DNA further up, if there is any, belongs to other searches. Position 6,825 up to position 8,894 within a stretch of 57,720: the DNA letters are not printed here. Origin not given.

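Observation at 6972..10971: Two tandem paralogous Tat-signal proteins of unrecognised family, wedged between the Wzx flippase and the Wzy/O-antigen-ligase-like gene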

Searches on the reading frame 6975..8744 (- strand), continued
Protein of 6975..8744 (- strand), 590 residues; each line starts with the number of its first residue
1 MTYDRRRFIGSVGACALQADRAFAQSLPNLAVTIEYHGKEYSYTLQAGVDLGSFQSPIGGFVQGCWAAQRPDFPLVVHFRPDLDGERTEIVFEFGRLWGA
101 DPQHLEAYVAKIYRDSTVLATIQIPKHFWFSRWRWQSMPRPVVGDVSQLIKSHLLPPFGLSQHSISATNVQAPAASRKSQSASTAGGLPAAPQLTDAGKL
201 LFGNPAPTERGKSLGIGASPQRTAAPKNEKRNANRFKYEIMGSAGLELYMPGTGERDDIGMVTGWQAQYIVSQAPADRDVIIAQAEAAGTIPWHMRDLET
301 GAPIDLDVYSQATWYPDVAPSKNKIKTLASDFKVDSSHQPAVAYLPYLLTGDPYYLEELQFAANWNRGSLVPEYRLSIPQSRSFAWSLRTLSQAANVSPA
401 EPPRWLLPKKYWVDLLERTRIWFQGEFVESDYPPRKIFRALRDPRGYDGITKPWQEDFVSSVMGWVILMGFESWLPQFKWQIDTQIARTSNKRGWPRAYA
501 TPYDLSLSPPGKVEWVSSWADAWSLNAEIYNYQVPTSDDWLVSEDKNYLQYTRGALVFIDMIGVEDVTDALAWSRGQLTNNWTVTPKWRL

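Call 36: find_homologous_proteins(query=L003:7107-9728:-, max_evalue=0.001)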
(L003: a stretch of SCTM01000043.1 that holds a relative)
Query L003:7107-9728:- (873 aa): 353 proteins with E <= 0.001 among 8000 candidates; the best 120 are listed.
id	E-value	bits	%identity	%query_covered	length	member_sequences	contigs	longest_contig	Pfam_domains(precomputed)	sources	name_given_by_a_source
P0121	0.0e+0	1533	100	78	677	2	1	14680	PF19501.6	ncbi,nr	ncbi:MAG: hypothetical protein EPO08_02395 [Rhodospirillaceae bacterium]|nr:MAG: hypothetical protei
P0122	5.0e-275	933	54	94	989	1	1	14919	PF19501.6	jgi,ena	-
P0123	8.4e-267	906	60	80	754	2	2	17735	PF19501.6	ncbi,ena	-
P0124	5.1e-260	884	60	80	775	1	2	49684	PF19501.6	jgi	jgi:hypothetical protein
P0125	2.4e-257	875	61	80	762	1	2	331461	PF19501.6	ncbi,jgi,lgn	ncbi:MAG TPA: hypothetical protein VIF82_02155 [Burkholderiaceae bacterium]|jgi:hypothetical protein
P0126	1.7e-252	859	60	79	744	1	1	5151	PF19501.6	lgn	-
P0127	4.0e-241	821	57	80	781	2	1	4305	PF19501.6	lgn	-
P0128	1.1e-236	806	56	79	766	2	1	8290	PF19501.6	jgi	jgi:hypothetical protein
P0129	3.7e-236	805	58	78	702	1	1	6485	PF19501.6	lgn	-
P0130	5.1e-232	791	40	93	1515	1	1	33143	PF19501.6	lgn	-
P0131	1.7e-228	779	55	79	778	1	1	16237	PF19501.6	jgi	jgi:hypothetical protein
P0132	5.8e-226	771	53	81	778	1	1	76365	-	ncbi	ncbi:MAG: hypothetical protein V4739_06540 [Pseudomonadota bacterium]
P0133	6.5e-224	764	54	79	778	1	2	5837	PF19501.6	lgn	-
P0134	2.7e-223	762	55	78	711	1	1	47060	PF19501.6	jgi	jgi:hypothetical protein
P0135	3.1e-223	762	57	79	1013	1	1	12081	PF19501.6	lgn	-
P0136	7.7e-222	757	52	81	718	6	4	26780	PF19501.6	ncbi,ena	-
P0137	1.5e-221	756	53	79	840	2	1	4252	PF19501.6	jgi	jgi:YetA-like protein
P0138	1.2e-218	747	51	80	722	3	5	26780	PF19501.6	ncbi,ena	-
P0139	1.7e-215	736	41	93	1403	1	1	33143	PF19501.6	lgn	-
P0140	8.3e-215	734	54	79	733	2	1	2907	PF19501.6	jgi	-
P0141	1.6e-213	730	48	88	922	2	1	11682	PF19501.6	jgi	-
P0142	2.3e-207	709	57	70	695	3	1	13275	PF19501.6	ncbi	ncbi:MAG: RIFT barrel domain-containing protein, partial [Burkholderiaceae bacterium]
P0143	4.1e-203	695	53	79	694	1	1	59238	PF19501.6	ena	-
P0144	7.5e-203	694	51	79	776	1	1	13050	PF19501.6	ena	-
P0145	5.9e-202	691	51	80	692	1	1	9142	PF19501.6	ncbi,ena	-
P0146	9.8e-202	691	48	80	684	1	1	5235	PF19501.6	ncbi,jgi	jgi:hypothetical protein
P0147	5.3e-201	688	49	83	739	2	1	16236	PF19501.6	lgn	-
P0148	6.6e-201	688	50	79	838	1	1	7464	PF19501.6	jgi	-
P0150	1.5e-196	674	49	79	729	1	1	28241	PF19501.6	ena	-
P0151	1.8e-195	670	51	79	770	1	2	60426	PF19501.6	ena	-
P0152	2.0e-193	663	50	81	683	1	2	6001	PF19501.6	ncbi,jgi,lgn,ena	jgi:hypothetical protein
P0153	2.2e-193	663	51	79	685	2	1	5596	PF19501.6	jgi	-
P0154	2.6e-193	663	48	80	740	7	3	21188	PF19501.6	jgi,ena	-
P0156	3.9e-191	656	49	78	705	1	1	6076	PF19501.6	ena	-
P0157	1.2e-189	651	50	79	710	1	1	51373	PF19501.6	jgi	jgi:hypothetical protein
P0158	4.6e-188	645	49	79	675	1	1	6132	PF19501.6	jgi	jgi:hypothetical protein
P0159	1.5e-186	640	61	57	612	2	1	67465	PF19501.6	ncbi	ncbi:MAG TPA: hypothetical protein VIF82_10915, partial [Burkholderiaceae bacterium]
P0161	2.9e-185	636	47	78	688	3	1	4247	PF19501.6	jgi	jgi:hypothetical protein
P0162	1.0e-183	631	45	81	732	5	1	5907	PF19501.6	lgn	-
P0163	6.8e-182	625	49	78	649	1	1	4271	PF19501.6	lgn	-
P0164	4.8e-175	602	46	78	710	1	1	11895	PF19501.6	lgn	-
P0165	5.6e-172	592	46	78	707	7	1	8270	PF19501.6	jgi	jgi:hypothetical protein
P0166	5.5e-170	586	46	81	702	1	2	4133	PF19501.6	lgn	-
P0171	3.1e-156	540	48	80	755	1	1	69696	PF19501.6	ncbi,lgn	-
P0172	1.5e-152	528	43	79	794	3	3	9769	PF19501.6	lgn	-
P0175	1.5e-145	505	39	81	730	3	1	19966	PF19501.6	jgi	jgi:hypothetical protein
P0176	5.2e-145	503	41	81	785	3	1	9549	PF19501.6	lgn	-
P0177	1.2e-141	492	39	77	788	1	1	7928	PF19501.6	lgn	-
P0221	1.1e-105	373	41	68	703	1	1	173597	PF19077.7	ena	-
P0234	3.1e-103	365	36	78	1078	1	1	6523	PF19501.6,PF01471.24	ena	-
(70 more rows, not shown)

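Call 40: search_solved_structures(query=A2, max_evalue=10, show_alignments=3)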
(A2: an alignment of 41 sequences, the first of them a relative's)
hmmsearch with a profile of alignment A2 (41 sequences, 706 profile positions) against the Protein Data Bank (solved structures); distinct sequences matched with E-value up to 10: 0.

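Call 53: search_protein_families(library=pfam, proteins=[P0121, P0125, P0137, P0130, P0234, P0221], max_evalue=10)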
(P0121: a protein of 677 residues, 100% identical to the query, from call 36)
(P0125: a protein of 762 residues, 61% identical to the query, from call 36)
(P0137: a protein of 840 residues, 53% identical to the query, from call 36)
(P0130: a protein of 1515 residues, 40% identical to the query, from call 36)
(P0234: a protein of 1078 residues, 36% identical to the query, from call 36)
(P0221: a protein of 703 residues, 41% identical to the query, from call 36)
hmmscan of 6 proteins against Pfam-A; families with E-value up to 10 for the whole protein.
P0121 (677 aa): 1 family
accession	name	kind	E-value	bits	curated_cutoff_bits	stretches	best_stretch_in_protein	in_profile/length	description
PF19501.5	PcRGLX_1st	-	2.3e-09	37.4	22.1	1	22-77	17-73/83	PcRGLX-like N-terminal RIFT barrel domain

P0125 (762 aa): 1 family
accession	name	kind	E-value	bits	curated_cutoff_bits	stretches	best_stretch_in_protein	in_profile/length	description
PF19501.5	PcRGLX_1st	-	5.2e-09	36.2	22.1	1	108-162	17-70/83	PcRGLX-like N-terminal RIFT barrel domain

P0137 (840 aa): 1 family
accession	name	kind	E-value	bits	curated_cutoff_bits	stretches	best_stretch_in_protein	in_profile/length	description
PF19501.5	PcRGLX_1st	-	3.9e-09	36.6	22.1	1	189-242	15-69/83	PcRGLX-like N-terminal RIFT barrel domain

P0130 (1515 aa): 3 families
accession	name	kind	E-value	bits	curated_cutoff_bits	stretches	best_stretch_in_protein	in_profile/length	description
PF19501.5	PcRGLX_1st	-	1.9e-08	34.4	22.1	1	835-898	5-71/83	PcRGLX-like N-terminal RIFT barrel domain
PF00353.25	HemolysinCabind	-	0.033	14.6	23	2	158-172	17-31/36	RTX calcium-binding nonapeptide repeat (4 copies)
PF08548.17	Peptidase_M10_C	-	0.058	13.6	20.7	1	146-254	70-179/193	Peptidase M10 serralysin C terminal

P0234 (1078 aa): 4 families
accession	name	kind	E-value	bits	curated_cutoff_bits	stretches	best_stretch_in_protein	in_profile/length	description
PF01471.23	PG_binding_1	-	1.3e-15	57.8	23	1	1018-1074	1-57/57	Putative peptidoglycan binding domain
PF19501.5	PcRGLX_1st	-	3.9e-08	33.4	22.1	1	58-110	19-72/83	PcRGLX-like N-terminal RIFT barrel domain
PF05887.16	Trypan_PARP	-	0.11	12.9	100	1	702-742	77-117/134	Procyclic acidic repetitive protein (PARP)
PF08823.16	PG_binding_2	-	0.33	11.7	21.1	1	1023-1060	19-56/74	Putative peptidoglycan binding domain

P0221 (703 aa): 3 families
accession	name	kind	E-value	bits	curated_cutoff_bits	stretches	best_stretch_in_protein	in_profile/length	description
PF19077.6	Big_13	-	3.5e-20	72.8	27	1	5-104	2-100/102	Bacterial Ig-like domain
PF17936.7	Big_6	-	5.1e-05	23.9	27.6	1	27-100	11-79/83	Bacterial Ig domain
PF19501.5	PcRGLX_1st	-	0.02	15.1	22.1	1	163-209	17-64/83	PcRGLX-like N-terminal RIFT barrel domain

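Call 54: predict_structure(alignment_id=A2)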
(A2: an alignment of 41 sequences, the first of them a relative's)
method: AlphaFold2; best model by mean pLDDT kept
length: 677 residues; sequences in the alignment: 41
mean_pLDDT: 89.1   pTM: 0.92
mean pLDDT of the five models: 89.1, 88.8, 86.7, 86.6, 84.8
residues with pLDDT >= 90: 466; 70-90: 149; 50-70: 55; < 50: 7
segments of 3 or more residues with pLDDT < 50: 440-445
pLDDT, mean of each block of 10 residues (from residue 1): 89 92 93 96 95 96 96 94 97 93 94 97 96 96 95 96 93 94 89 58 89 96 95 91 70 90 96 90 78 89 90 82 94 92 95 89 83 60 72 88 96 95 92 64 53 87 94 93 95 92 78 84 64 93 97 96 95 95 90 90 94 81 90 98 98 90 92 95
secondary structure, 60 per line:
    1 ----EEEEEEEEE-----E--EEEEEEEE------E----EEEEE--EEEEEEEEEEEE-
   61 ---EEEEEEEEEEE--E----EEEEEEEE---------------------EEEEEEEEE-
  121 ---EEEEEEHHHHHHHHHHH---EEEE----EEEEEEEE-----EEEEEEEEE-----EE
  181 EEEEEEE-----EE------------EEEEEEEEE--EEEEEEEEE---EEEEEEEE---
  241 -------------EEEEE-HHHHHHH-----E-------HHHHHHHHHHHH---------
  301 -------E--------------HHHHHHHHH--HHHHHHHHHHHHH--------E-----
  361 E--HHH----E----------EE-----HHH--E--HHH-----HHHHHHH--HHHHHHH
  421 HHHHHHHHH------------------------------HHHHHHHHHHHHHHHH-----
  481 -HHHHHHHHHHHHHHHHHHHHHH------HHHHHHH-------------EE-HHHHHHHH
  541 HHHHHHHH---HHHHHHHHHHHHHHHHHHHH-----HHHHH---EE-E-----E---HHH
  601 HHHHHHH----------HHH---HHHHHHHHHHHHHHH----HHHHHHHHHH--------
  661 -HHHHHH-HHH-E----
elements in order: E5-13 E22-29 E41-45 E48-59 E64-74 E82-89 E111-119 E124-129 H130-140 E144-147 E152-159 E165-173 E179-187 E207-215 E218-226 E230-237 E254-258 H260-266 H280-291 H323-331 H334-346 H405-411 H414-429 H460-475 H482-503 H510-516 H533-548 H552-571 H577-581 H598-607 H624-638 H643-652 H662-667

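Call 56: fold_search(model_id=the predicted structure, library=pdb)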
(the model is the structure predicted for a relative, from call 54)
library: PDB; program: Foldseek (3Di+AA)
matches with E <= 10: 241; with E <= 0.001: 5
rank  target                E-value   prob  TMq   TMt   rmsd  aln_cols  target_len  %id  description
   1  5xqg_H                2.7e-06  1.00  0.34  0.28  17.5      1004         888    9  Crystal structure of a PL 26 exo-rhamnogalacturonan lyase from Penicillium chrysogenum complexed with unsaturated gala (released 2018-03-21)
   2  5xqj_G                6.0e-06  1.00  0.34  0.27  18.5      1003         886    9  Crystal structure of a PL 26 exo-rhamnogalacturonan lyase from Penicillium chrysogenum complexed with unsaturated gala (released 2018-04-04)
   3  5xqo_B                1.0e-05  1.00  0.35  0.28  17.8       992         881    9  Crystal structure of a PL 26 exo-rhamnogalacturonan lyase from Penicillium chrysogenum complexed with tetrameric subst (released 2018-03-21)
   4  9ju0_BBB              2.5e-04  0.60  0.17  0.13  23.4       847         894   10  C-terminally truncated dextran dextrinase bound with acarbose (released 2025-09-03)
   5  9ju0_CCC              7.2e-04  0.54  0.19  0.15  23.5       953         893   10  C-terminally truncated dextran dextrinase bound with acarbose (released 2025-09-03)
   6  6m5a                  5.5e-02  0.25  0.23  0.20  20.1       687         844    8  Crystal structure of GH121 beta-L-arabinobiosidase HypBA2 from Bifidobacterium longum (released 2020-06-03)
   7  4ce7_C                1.7e-01  0.80  0.22  0.38   7.3       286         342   10  Crystal structure of a novel unsaturated beta-glucuronyl hydrolase enzyme, belonging to family GH105, involved in ulva (released 2014-01-22)
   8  4ce7_A                2.5e-01  0.30  0.18  0.30  13.3       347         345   12  Crystal structure of a novel unsaturated beta-glucuronyl hydrolase enzyme, belonging to family GH105, involved in ulva (released 2014-01-22)
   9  4ce7_B                2.6e-01  0.54  0.22  0.38   8.5       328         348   10  Crystal structure of a novel unsaturated beta-glucuronyl hydrolase enzyme, belonging to family GH105, involved in ulva (released 2014-01-22)
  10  4duv_B                3.2e-01  0.06  0.09  0.06  19.8       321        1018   12  E. coli (lacZ) beta-galactosidase (G974A) 2-deoxy-galactosyl-enzyme and bis-Tris complex (released 2013-04-03)
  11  3rwa_A                3.4e-01  0.02  0.05  0.09  20.5       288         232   10  Crystal structure of circular-permutated mKate (released 2011-06-15)
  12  1vd5                  3.9e-01  0.63  0.21  0.34   6.4       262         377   12  Crystal Structure of Unsaturated Glucuronyl Hydrolase, Responsible for the Degradation of Glycosaminoglycan, from Bacill (released 2004-07-13)
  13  3czj_A                4.1e-01  0.06  0.08  0.06  19.8       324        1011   11  E. COLI (lacZ) BETA-GALACTOSIDASE (N460T) IN COMPLEX WITH D-GALCTOPYRANOSYL-1-ONE (released 2009-04-07)
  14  7xkx_B                4.3e-01  0.21  0.17  0.22  12.6       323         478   13  Crystal structure of Tpn2 (released 2023-03-01)
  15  5z06_B                4.5e-01  0.07  0.14  0.14  23.9       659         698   10  Crystal structure of beta-1,2-glucanase from Parabacteroides distasonis (released 2018-05-30)
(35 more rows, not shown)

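Call 57: search_dna_similar(query=window:6975-8744:-, collection=plasmids, mode=protein, max_evalue=0.001, max_rows=25)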
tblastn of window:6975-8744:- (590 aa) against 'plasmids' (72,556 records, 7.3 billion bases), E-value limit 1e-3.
Records with a match: 2; places in all: 2; records where one place covers at least 80% of the query: 0.
Best place of each record, by identity: <60% 2.
By first word of the organism name: Skermanella 2.
By predicted mobility (MOB-suite, as given by PLSDB): non-mobilizable 1; mobilizable 1.
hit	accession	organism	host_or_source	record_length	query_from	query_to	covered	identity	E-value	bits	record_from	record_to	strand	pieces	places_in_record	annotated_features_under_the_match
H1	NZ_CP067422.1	Skermanella sp. TT6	Homo sapiens,single cell,skin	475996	211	521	53%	28.4%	5e-23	112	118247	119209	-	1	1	calcium-binding protein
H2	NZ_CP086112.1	Skermanella rosea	single cell,hydrocarbon-contaminated ...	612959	241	519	47%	30.1%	2e-25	119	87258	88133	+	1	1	calcium-binding protein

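Call 58: search_dna_similar(query=P0121, collection=plasmids, mode=protein, max_evalue=0.001, max_rows=25)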
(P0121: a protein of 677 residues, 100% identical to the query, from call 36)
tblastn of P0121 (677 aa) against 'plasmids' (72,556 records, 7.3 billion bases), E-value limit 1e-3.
Records with a match: 2; places in all: 2; records where one place covers at least 80% of the query: 2.
Best place of each record, by identity: <60% 2.
By first word of the organism name: Skermanella 2.
By predicted mobility (MOB-suite, as given by PLSDB): mobilizable 1; non-mobilizable 1.
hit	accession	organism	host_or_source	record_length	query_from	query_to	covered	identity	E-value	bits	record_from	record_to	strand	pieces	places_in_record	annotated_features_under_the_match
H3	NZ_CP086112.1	Skermanella rosea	single cell,hydrocarbon-contaminated ...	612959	5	583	86%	29.0%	6e-56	214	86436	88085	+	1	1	calcium-binding protein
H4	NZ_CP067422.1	Skermanella sp. TT6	Homo sapiens,single cell,skin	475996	5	583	86%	28.4%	5e-51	199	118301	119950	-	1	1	calcium-binding protein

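Call 59: get_annotated_region(hit=H3, flank=12000)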
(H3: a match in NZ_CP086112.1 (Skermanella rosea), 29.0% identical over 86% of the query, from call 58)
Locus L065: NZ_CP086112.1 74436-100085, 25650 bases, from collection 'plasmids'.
description: Skermanella rosea strain KEMB 2255-458 plasmid pSR-1, complete sequence
organism: Skermanella rosea (NCBI taxid 1817965)
taxonomy: Bacteria; Pseudomonadota; Alphaproteobacteria; Rhodospirillales; Azospirillaceae; Skermanella; Skermanella rosea
host: -; source: single cell,hydrocarbon-contaminated desert sand; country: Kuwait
typing (MOB-suite, as given by PLSDB): mobilizable; relaxase MOBP
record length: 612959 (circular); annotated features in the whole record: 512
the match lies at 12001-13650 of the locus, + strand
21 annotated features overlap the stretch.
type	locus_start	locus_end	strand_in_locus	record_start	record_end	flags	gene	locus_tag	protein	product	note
CDS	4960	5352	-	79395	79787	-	-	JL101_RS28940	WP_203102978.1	hypothetical protein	-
CDS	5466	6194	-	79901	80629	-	-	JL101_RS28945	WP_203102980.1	hypothetical protein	-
CDS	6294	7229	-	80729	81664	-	-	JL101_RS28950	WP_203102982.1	LysR family transcriptional regulator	GO:0006355 - regulation of DNA-templated transcription [Evidence IEA]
CDS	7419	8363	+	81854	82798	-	-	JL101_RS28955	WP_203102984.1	ring-cleaving dioxygenase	-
CDS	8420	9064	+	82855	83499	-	-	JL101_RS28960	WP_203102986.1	alpha/beta hydrolase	-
CDS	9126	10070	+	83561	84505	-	-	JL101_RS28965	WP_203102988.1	ring-cleaving dioxygenase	-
CDS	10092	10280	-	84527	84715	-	-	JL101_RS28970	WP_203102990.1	hypothetical protein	-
CDS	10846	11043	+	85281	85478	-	-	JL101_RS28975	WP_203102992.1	hypothetical protein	-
CDS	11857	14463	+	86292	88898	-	-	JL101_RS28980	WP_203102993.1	calcium-binding protein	-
CDS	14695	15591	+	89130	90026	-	-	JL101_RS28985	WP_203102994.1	AAA family ATPase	-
CDS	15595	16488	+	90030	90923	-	-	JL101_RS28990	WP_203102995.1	ParB/RepB/Spo0J family partition protein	-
CDS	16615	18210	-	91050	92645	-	-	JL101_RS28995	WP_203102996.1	GMC family oxidoreductase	-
CDS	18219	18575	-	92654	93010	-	-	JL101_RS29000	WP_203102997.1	hypothetical protein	-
CDS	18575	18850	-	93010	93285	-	-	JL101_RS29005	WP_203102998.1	hypothetical protein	-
CDS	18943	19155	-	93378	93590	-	-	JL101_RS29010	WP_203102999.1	hypothetical protein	-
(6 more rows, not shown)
